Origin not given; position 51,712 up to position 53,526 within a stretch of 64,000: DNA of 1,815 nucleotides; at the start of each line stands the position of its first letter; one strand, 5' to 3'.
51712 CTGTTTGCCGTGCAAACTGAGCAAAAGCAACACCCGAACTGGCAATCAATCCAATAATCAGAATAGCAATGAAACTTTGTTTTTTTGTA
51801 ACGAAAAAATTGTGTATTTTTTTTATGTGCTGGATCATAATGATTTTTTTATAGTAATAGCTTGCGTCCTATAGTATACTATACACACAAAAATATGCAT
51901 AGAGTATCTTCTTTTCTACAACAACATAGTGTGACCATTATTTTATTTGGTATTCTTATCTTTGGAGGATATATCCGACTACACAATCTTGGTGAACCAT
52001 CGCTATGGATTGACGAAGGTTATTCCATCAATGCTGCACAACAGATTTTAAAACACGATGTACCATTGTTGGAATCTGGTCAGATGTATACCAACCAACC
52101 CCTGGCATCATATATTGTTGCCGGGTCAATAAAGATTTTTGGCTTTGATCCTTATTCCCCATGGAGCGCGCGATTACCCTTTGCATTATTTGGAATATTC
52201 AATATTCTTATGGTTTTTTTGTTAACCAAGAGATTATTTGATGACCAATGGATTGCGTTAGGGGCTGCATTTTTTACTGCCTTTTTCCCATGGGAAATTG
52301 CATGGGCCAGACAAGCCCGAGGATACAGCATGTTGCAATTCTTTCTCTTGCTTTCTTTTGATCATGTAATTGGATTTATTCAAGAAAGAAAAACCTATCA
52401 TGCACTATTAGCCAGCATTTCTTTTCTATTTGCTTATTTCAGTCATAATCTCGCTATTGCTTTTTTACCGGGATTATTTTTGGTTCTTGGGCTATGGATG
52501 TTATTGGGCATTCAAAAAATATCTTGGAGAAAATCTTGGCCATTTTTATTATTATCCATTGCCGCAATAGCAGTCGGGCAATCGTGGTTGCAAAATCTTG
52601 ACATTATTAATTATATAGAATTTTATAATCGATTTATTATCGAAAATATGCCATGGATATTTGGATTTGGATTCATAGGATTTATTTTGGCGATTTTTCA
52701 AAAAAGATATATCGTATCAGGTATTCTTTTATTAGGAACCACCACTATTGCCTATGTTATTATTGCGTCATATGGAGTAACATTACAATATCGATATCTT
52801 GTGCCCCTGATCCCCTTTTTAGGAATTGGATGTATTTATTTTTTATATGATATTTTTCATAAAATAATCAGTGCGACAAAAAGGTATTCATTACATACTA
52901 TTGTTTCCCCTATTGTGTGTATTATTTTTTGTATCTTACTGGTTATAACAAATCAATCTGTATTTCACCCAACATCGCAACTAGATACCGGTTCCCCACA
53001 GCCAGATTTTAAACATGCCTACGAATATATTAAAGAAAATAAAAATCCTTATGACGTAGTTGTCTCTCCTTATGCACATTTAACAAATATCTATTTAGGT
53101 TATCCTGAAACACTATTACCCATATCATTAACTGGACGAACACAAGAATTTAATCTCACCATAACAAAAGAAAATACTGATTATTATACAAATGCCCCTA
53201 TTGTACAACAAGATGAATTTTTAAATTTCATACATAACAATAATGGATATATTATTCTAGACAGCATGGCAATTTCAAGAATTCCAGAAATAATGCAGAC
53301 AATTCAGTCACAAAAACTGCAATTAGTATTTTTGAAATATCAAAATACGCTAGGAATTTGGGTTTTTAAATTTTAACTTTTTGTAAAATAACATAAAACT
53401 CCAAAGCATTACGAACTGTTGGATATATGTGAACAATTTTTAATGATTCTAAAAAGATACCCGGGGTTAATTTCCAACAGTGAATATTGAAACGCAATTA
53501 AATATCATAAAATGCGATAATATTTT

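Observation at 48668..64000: Two paralogous divergent gene pairs, each a GY-repeat giant surface protein with a GT39 glycosyltransferase, flank the sulfated-glycan locus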

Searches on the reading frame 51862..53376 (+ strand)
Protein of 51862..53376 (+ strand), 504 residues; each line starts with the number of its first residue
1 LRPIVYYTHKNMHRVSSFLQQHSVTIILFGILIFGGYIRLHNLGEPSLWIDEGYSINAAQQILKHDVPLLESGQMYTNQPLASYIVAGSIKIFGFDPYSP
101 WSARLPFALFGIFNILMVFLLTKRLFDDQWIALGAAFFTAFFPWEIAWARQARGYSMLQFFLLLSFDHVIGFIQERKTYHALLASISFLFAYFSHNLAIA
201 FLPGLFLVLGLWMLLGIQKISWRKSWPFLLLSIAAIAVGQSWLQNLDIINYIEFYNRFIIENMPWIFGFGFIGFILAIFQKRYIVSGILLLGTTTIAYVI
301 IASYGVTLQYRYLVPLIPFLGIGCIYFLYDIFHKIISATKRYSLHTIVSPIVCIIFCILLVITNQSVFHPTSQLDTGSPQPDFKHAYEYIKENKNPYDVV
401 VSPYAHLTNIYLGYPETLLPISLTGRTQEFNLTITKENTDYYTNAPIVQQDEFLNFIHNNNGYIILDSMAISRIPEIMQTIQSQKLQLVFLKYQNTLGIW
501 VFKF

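Call 7: search_protein_families(library=pfam, proteins=[window:51862-53376:+], max_evalue=0.01)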
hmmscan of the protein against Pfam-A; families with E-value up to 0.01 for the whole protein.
window:51862-53376:+ (504 aa): 1 family
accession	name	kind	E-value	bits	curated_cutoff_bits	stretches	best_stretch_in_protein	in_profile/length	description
PF13231.12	PMT_2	-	2e-10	41.5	26.1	1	80-238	4-154/160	Dolichyl-phosphate-mannose-protein mannosyltransferase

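Call 12: find_homologous_proteins(query=window:51862-53376:+, max_evalue=1e-10)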
Query window:51862-53376:+ (504 aa): 54 proteins with E <= 1e-10 among 8000 candidates.
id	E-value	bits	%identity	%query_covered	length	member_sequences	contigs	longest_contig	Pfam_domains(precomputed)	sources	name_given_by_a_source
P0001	0.0e+0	1110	100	98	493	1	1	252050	PF13231.13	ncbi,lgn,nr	ncbi:MAG: glycosyltransferase family 39 protein [Candidatus Pacebacteria bacterium]|nr:glycosyltrans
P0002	6.7e-235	799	69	98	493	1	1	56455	PF02366.25,PF13231.13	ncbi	-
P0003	9.3e-231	785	72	98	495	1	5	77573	PF13231.13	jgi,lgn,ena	-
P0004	8.3e-141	489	51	95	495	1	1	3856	PF13231.13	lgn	-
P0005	2.3e-140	487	46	96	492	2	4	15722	PF13231.13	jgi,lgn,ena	-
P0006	2.2e-129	451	47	97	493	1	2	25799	PF13231.13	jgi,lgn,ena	jgi:hypothetical protein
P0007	2.0e-123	431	45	93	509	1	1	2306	PF13231.13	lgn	-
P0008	8.9e-113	396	40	98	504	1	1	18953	PF13231.13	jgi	jgi:hypothetical protein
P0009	8.4e-109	383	43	95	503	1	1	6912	PF02366.25,PF13231.13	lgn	-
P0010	5.1e-106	374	42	93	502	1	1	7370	PF02366.25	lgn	-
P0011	2.3e-105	372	42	95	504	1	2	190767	PF02366.25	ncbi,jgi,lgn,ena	jgi:4-amino-4-deoxy-L-arabinose transferase-like glycosyltransferase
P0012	1.6e-104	369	40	95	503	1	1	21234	-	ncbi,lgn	-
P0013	2.4e-100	355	41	95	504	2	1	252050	PF02366.25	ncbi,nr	ncbi:MAG: glycosyltransferase family 39 protein [Candidatus Pacebacteria bacterium]|nr:glycosyltrans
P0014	1.2e-88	317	40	93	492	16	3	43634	PF13231.13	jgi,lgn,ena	-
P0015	4.6e-88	315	35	92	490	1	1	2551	PF13231.13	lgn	-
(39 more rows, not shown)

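Call 13: find_encoding_contigs(protein=P0013, flank=10000, max_places=3)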
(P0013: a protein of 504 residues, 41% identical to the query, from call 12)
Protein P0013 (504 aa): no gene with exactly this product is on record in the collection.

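Call 15: find_related_loci(query=A1, collection=genome_contigs, flank=10000)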
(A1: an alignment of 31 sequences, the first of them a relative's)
Query A1 (493 aa) in genome_contigs; peptide patterns used: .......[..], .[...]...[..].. (x = any residue, [..] = any of these).
191 stretches matched a pattern; 116 encode a relative of the query (tblastn E <= 1e-3); the best 80 are kept; 78 distinct loci.
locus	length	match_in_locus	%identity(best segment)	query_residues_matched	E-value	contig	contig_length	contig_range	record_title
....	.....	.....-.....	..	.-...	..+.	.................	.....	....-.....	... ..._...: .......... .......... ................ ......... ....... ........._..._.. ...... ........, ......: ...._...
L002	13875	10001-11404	40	2-470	2e-90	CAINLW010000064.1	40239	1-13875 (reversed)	uncultured bacterium isolate MJ-time_bin-8470 genome assembly, contig: bin-8470:64/64, whole genome shotgun sequence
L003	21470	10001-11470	39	11-493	8e-90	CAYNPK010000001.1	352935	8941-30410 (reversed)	MAG TPA_asm: uncultured Candidatus Saccharibacteria bacterium isolate SRP263991_co4_20 genome assembly, contig: NODE_2_l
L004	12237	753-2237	36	9-493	2e-83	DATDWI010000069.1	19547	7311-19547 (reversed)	MAG TPA_asm: Candidatus Paceibacterota bacterium isolate SMAG_U8106 k141_1193526, whole genome shotgun sequence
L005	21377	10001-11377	37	6-465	5e-76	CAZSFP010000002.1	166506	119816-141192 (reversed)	MAG TPA_asm: uncultured Candidatus Saccharibacteria bacterium isolate SRP342105_co1_388 genome assembly, contig: NODE_98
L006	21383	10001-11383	36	9-463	4e-74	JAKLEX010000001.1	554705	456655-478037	MAG: Patescibacteria group bacterium isolate RA.bin143 RA.bin143_1, whole genome shotgun sequence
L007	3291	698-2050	35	15-466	8e-71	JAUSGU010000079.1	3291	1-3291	MAG: bacterium isolate E14_metabat.bin.148 E14_k141_1599207, whole genome shotgun sequence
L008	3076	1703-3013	37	28-466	1e-70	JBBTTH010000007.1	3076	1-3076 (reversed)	MAG: Patescibacteria group bacterium isolate H32-bin108_1 H32_bin108_1_000000000007, whole genome shotgun sequence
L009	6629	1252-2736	34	9-493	4e-69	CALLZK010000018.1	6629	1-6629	MAG TPA_asm: uncultured bacterium isolate SRR2107179_bin.3_CONCOCT_v1.1_MAG genome assembly, contig: ERZ794932.2396, who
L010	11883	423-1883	33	7-493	2e-66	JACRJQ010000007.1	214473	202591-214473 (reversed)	MAG: Candidatus Taylorbacteria bacterium isolate NC_groundwater_1833_Pr3_B-0.1um_56_22 SR-2_scaffold_141_3025606, whole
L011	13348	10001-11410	34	15-484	7e-65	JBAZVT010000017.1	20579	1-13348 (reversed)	MAG: Candidatus Paceibacterota bacterium isolate SO_2017_GW1_26 NODE_10075_length_20579_cov_1.577401_OW334_2017, whole g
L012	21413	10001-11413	44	24-493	2e-119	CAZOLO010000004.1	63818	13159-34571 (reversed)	MAG TPA_asm: uncultured Candidatus Saccharibacteria bacterium isolate SRP118108_co5_556 genome assembly, contig: NODE_23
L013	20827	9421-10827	32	16-493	1e-62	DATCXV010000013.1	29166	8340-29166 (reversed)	MAG TPA_asm: Candidatus Paceibacterota bacterium isolate SMAG_U7448 k141_329975, whole genome shotgun sequence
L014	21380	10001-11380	30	34-493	7e-56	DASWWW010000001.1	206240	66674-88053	MAG TPA_asm: Candidatus Paceibacterota bacterium isolate SMAG_U3666 k141_740537, whole genome shotgun sequence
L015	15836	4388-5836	32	16-493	4e-53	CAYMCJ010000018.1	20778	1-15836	MAG TPA_asm: uncultured Gammaproteobacteria bacterium isolate SRP178699_co1_454 genome assembly, contig: NODE_3071_lengt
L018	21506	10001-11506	30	5-493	3e-47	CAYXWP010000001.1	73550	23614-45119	MAG TPA_asm: uncultured Candidatus Saccharibacteria bacterium isolate SRP062349_co2_4 genome assembly, contig: NODE_222_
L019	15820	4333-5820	29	20-493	1e-45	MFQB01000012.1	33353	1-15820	MAG: Candidatus Magasanikbacteria bacterium RIFCSPHIGHO2_02_FULL_47_14 rifcsphigho2_02_scaffold_1573, whole genome shotg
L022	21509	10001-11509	29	8-493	5e-44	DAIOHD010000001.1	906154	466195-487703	MAG TPA_asm: Candidatus Magasanikbacteria bacterium isolate CTOTU29494 NODE_1_length_906154_cov_15.402158, whole genome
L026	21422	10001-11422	29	20-473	2e-42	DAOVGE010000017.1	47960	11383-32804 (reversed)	MAG TPA_asm: Methanosarcinales archaeon isolate CSMAG_1127 CSMAG_1127_k141_1926111_length_47960_cov_8.8408, whole genome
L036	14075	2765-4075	31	15-462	7e-40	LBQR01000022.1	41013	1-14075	MAG: Candidatus Moranbacteria bacterium GW2011_GWF2_35_54 UR83_C0022, whole genome shotgun sequence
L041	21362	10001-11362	29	30-473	5e-38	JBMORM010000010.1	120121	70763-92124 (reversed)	MAG: Patescibacteria group bacterium isolate Betzabe_MAG180 MAG180_10, whole genome shotgun sequence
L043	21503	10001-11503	26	1-476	6e-38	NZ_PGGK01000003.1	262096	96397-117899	Methanolobus halotolerans strain SY-01 SY01_3_length_262096, whole genome shotgun sequence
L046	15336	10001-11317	30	24-482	8e-38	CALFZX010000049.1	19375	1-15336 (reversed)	MAG TPA_asm: uncultured bacterium isolate SRR6007446_bin.20_CONCOCT_v1.1_MAG genome assembly, contig: ERZ724100.1072, wh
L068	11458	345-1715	26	8-470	2e-31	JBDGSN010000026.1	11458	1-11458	MAG: Candidatus Nanohaloarchaea archaeon isolate DAL-WCL_22_80C3R DAL-WCL_22_80C3R_26, whole genome shotgun sequence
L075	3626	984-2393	25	17-478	7e-28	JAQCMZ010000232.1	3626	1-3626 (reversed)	MAG: Haloferacaceae archaeon isolate LUM.70 k149_1130960, whole genome shotgun sequence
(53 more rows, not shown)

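Call 24: search_protein_families(library=ncbifam, proteins=[window:51862-53376:+, P0013], max_evalue=0.01)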
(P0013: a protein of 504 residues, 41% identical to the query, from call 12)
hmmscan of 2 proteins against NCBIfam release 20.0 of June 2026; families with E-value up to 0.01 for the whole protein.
window:51862-53376:+ (504 aa): 0 families

P0013 (504 aa): 1 family
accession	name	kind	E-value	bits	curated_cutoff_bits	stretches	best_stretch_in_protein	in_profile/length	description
TIGR03663.1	TIGR03663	subfamily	7.6e-07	28.5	126.25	1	16-167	3-146/435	flippase activity-associated protein Agl23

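Call 27: search_solved_structures(query=A1, max_evalue=1)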
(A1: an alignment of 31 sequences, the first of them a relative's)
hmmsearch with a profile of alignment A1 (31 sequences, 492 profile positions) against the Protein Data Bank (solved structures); distinct sequences matched with E-value up to 1: 1.
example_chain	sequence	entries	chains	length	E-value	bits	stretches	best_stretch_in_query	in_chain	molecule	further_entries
5ezm_A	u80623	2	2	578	3e-06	29.7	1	66-328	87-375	4-amino-4-deoxy-L-arabinose transferase or related glycosyltransferases of PMT family | 4-amino-4-deoxy-L-arabinose (L-Ara4N) transferase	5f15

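Call 38: find_related_loci(query=A1, collection=metagenome_contigs, flank=4000)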
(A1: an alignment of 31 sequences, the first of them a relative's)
Query A1 (493 aa) in metagenome_contigs; peptide patterns used: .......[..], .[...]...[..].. (x = any residue, [..] = any of these).
331 stretches matched a pattern; 184 encode a relative of the query (tblastn E <= 1e-3); the best 80 are kept; 80 distinct loci.
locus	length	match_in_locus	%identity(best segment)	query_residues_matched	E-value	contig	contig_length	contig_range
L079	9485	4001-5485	72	1-493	0e+0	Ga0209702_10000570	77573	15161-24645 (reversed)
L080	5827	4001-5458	46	10-493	1e-143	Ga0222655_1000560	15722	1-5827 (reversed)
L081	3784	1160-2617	46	10-493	3e-148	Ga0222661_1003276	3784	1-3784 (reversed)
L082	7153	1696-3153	45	10-493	5e-140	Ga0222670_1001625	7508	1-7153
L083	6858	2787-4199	44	24-493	9e-120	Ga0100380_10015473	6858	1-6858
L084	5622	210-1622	44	24-493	7e-120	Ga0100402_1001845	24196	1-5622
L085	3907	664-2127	36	8-493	3e-85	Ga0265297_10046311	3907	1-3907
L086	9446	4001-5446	39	16-493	6e-84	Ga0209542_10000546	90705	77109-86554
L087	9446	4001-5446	39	16-493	6e-84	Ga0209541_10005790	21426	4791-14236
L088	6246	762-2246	36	9-493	8e-84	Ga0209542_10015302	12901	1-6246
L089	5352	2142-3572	39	24-493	1e-83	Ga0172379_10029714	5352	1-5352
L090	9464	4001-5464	37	7-493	5e-82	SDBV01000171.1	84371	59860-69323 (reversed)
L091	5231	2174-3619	37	3-485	1e-79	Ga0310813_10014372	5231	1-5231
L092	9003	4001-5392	39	27-492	4e-79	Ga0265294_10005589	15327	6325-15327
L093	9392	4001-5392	40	27-492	6e-79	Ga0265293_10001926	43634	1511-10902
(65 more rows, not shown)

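Call 40: predict_structure(alignment_id=A1)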
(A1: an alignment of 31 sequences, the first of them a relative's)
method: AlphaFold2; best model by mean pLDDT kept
length: 493 residues; sequences in the alignment: 31
mean_pLDDT: 91.3   pTM: 0.91
mean pLDDT of the five models: 91.3, 91.1, 89.8, 88.8, 88.7
residues with pLDDT >= 90: 360; 70-90: 114; 50-70: 19; < 50: 0
segments of 3 or more residues with pLDDT < 50: none
pLDDT, mean of each block of 10 residues (from residue 1): 81 97 97 87 93 93 89 97 95 97 98 97 98 93 95 97 94 97 94 91 77 89 84 75 93 95 95 94 94 82 96 98 92 91 97 92 68 95 96 95 93 71 83 91 95 93 91 96 85 97
secondary structure, 60 per line:
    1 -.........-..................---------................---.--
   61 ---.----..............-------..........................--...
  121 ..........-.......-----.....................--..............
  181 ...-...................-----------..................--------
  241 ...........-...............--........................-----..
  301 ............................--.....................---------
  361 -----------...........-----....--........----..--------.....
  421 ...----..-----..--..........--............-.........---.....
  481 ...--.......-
elements in order: H2-10 H12-29 H39-54 H69-82 H90-115 H118-130 H132-138 H144-164 H167-183 H185-203 H215-232 H241-251 H253-267 H270-293 H299-328 H331-351 H372-382 E388-391 H394-401 H416-422 H439-448 E451-456 H457-462 H464-472 E476-483 E486-492

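Call 42: search_protein_families(library=ncbifam, proteins=[L043:9860-11548:+, L026:9917-11479:+, L018:9977-11506:+, L036:2630-4189:+, L075:723-2438:+, L068:138-1772:+, L018:11551-12630:+, L018:12617-14419:+], max_evalue=0.001)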
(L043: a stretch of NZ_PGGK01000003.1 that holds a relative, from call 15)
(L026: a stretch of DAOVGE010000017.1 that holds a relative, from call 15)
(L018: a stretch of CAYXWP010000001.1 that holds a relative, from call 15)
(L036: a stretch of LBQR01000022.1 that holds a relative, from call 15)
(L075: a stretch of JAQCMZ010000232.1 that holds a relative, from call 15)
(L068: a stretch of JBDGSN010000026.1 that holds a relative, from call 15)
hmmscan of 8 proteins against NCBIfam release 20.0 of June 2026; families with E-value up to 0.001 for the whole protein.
L043:9860-11548:+ (563 aa): 2 families
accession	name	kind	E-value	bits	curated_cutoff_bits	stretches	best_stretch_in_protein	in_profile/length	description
TIGR03663.1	TIGR03663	subfamily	9.4e-12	44.7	126.25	1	59-246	2-186/435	flippase activity-associated protein Agl23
TIGR04154.1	archaeo_STT3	subfamily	5.5e-05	21.7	450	1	134-171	99-136/831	oligosaccharyl transferase, archaeosortase A system-associated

L026:9917-11479:+ (521 aa): 2 families
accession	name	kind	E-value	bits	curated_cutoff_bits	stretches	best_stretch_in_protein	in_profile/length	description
TIGR03663.1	TIGR03663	subfamily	2.7e-11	43.2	126.25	1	25-207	2-181/435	flippase activity-associated protein Agl23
TIGR04154.1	archaeo_STT3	subfamily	2.2e-08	33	450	1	95-137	94-136/831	oligosaccharyl transferase, archaeosortase A system-associated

L018:9977-11506:+ (510 aa): 1 family
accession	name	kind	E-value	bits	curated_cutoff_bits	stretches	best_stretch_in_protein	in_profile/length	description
TIGR03663.1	TIGR03663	subfamily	1.1e-09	37.8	126.25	1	22-205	4-184/435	flippase activity-associated protein Agl23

L036:2630-4189:+ (520 aa): 2 families
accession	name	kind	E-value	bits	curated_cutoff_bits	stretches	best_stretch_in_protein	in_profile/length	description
TIGR03663.1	TIGR03663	subfamily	2.5e-10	40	126.25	1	49-226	5-179/435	flippase activity-associated protein Agl23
TIGR04154.1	archaeo_STT3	subfamily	0.00085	17.8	450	1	100-158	71-136/831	oligosaccharyl transferase, archaeosortase A system-associated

L075:723-2438:+ (572 aa): 1 family
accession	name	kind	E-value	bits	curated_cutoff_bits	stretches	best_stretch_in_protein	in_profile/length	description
TIGR03663.1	TIGR03663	subfamily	3.7e-09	36.1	126.25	1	89-229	5-141/435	flippase activity-associated protein Agl23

L068:138-1772:+ (545 aa): 2 families
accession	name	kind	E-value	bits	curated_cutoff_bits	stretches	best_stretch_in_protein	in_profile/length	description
TIGR03663.1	TIGR03663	subfamily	5e-11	42.3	126.25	1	80-272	5-194/435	flippase activity-associated protein Agl23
TIGR04154.1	archaeo_STT3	subfamily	7.3e-06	24.6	450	1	122-190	62-137/831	oligosaccharyl transferase, archaeosortase A system-associated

L018:11551-12630:+ (360 aa): 0 families

L018:12617-14419:+ (601 aa): 0 families

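Call 43: fold_search(model_id=the predicted structure, library=pdb)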
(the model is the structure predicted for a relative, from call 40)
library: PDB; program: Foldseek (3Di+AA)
matches with E <= 10: 301; with E <= 0.001: 29
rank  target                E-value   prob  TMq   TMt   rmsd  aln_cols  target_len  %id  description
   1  7oci_F                7.8e-09  1.00  0.56  0.45   9.7       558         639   13  Cryo-EM structure of yeast Ost6p containing oligosaccharyltransferase complex (released 2022-02-16)
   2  5f15                  9.8e-09  1.00  0.60  0.56   8.6       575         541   14  Crystal Structure of ArnT from Cupriavidus metallidurans bound to Undecaprenyl phosphate (released 2016-02-17)
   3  5ezm                  1.3e-08  1.00  0.61  0.57   8.6       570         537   13  Crystal Structure of ArnT from Cupriavidus metallidurans in the apo state (released 2016-02-17)
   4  8age_A                2.5e-08  1.00  0.58  0.47   9.0       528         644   14  Structure of yeast oligosaccharylransferase complex with acceptor peptide bound (released 2022-12-07)
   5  3waj                  2.8e-08  1.00  0.55  0.37  12.3       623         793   14  Crystal structure of the Archaeoglobus fulgidus oligosaccharyltransferase (O29867_ARCFU) complex with Zn and sulfate (released 2013-10-30)
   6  7e9s_A                5.7e-08  1.00  0.54  0.34  10.2       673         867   13  Archaeal oligosaccharyltransferase AglB from Archaeoglobus fulgidus in complex with an inhibitory peptide and a dolich (released 2021-09-08)
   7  8agb_A                9.4e-08  1.00  0.58  0.46   9.1       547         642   14  Structure of yeast oligosaccharylransferase complex with lipid-linked oligosaccharide bound (released 2022-12-07)
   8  3wak                  1.2e-07  1.00  0.56  0.35  11.8       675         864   13  Crystal structure of the Archaeoglobus fulgidus oligosaccharyltransferase (O29867_ARCFU) in the apo form (released 2013-10-30)
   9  6ezn_F                1.4e-07  1.00  0.60  0.47   9.7       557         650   14  Cryo-EM structure of the yeast oligosaccharyltransferase (OST) complex (released 2018-01-17)
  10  5gmy_A                1.6e-07  1.00  0.54  0.34  10.5       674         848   13  Crystal structure of the Archaeoglobus fulgidus oligosaccharyltransferase (O29867_ARCFU) tethered with an acceptor pep (released 2017-02-01)
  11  6c26_A                2.7e-07  1.00  0.57  0.46  10.9       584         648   13  The Cryo-EM structure of a eukaryotic oligosaccharyl transferase complex (released 2018-01-31)
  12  8pn9_A                3.1e-07  1.00  0.57  0.45   9.3       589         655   12  Structure of human oligosaccharyltransferase OST-A complex bound to NGI-1 (released 2024-05-08)
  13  6gxc_A                3.4e-07  1.00  0.54  0.40   8.7       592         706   13  Bacterial oligosaccharyltransferase PglB in complex with an inhibitory peptide and a reactive lipid-linked oligosaccha (released 2018-11-14)
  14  3rce_A                3.8e-07  1.00  0.54  0.41   9.0       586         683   13  Bacterial oligosaccharyltransferase PglB (released 2011-06-15)
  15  8agc_A                4.4e-07  1.00  0.58  0.43   7.6       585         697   14  Structure of yeast oligosaccharylransferase complex with lipid-linked oligosaccharide and non-acceptor peptide bound (released 2022-12-07)
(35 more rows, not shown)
